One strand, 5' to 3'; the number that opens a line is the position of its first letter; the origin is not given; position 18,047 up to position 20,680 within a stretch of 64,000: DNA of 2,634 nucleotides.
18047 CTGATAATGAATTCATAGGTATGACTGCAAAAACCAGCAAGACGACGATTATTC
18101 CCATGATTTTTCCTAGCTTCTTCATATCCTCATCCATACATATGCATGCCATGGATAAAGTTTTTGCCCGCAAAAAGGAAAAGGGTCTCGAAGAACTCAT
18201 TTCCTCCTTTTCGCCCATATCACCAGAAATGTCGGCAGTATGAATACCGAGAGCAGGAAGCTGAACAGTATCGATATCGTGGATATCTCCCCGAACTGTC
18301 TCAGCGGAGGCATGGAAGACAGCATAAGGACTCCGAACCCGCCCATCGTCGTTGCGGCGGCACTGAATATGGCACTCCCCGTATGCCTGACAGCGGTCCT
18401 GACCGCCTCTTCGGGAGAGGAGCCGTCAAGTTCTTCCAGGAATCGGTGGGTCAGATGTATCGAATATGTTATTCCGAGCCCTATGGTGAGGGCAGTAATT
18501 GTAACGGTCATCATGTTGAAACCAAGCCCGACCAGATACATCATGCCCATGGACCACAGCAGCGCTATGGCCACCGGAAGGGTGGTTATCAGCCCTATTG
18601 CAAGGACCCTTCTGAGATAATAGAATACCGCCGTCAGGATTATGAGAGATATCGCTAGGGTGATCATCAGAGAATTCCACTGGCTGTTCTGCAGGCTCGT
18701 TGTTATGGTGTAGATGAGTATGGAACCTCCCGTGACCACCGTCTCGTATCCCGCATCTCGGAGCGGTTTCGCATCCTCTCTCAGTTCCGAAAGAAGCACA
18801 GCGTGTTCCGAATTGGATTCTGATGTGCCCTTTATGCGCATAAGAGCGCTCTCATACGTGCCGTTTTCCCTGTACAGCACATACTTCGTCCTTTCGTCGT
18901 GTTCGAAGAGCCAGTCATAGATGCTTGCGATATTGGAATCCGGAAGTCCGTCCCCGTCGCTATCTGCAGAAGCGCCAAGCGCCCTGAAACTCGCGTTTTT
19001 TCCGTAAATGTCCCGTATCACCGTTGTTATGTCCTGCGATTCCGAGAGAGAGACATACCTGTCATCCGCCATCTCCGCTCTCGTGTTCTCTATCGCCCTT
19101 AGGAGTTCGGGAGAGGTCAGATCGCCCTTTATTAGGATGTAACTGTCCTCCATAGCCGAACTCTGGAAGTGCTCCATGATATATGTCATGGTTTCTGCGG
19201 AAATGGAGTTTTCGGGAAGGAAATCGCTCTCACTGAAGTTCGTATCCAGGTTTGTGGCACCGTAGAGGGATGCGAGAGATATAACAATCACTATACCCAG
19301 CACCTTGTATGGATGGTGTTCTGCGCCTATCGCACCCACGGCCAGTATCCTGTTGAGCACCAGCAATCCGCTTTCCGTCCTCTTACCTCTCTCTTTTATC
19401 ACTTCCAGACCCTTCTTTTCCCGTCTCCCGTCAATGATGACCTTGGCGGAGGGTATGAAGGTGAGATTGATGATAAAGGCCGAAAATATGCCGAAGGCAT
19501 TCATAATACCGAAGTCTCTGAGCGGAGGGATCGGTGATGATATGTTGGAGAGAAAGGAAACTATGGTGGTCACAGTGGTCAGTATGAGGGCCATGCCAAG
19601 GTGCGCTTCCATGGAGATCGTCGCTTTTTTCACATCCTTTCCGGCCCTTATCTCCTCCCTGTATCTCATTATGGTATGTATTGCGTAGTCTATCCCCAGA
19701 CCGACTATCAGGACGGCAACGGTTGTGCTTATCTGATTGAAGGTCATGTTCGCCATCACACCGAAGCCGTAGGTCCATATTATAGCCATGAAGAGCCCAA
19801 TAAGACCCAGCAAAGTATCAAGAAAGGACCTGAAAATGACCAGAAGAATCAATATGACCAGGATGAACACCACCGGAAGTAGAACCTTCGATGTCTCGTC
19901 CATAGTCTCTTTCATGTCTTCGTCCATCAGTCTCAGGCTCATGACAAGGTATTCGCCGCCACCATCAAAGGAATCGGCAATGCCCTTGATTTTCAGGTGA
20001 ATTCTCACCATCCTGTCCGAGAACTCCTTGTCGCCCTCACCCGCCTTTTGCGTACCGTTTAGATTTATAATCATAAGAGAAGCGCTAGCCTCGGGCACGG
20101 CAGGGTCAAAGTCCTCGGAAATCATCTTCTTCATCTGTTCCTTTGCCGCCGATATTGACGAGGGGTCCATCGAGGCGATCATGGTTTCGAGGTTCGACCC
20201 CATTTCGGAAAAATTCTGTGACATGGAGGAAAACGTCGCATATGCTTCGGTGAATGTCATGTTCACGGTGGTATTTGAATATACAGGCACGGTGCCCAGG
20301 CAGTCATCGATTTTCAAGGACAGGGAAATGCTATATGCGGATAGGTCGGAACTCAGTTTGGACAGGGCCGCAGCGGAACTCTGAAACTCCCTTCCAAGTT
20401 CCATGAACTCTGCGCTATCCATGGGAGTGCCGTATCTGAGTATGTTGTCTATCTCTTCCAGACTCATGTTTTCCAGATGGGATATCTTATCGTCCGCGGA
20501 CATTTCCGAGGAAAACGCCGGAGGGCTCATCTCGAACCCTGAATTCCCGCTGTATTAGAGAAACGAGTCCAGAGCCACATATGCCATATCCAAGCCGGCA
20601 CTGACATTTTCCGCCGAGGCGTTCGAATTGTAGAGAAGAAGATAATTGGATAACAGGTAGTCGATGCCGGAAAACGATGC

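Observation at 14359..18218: Two tandem beta-helix / PEF-CTERM surface-protein paralogs are both broken at the same (TA)n tract, with different repeat numbers: candidate slipped-strand phase variation in an archaeon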

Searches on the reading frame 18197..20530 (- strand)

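Call 74: search_protein_families(library=pfam, proteins=[window:18197-20530:-], max_evalue=0.0001)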
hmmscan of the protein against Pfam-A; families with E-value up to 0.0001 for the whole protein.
window:18197-20530:- (777 aa): 4 families
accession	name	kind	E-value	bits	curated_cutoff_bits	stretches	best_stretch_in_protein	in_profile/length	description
PF03176.21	MMPL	-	8.2e-43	147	20.5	2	497-775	25-305/333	MMPL family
PF12349.14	Sterol-sensing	-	6.7e-18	65.4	22.3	2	644-776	7-140/153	Sterol-sensing domain of SREBP cleavage-activation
PF02460.24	Patched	-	9.9e-16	58.3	23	2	233-360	25-151/156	Patched SSD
PF00873.25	ACR_tran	-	1.7e-12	46.4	28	2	609-768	326-485/1021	AcrB/AcrD/AcrF family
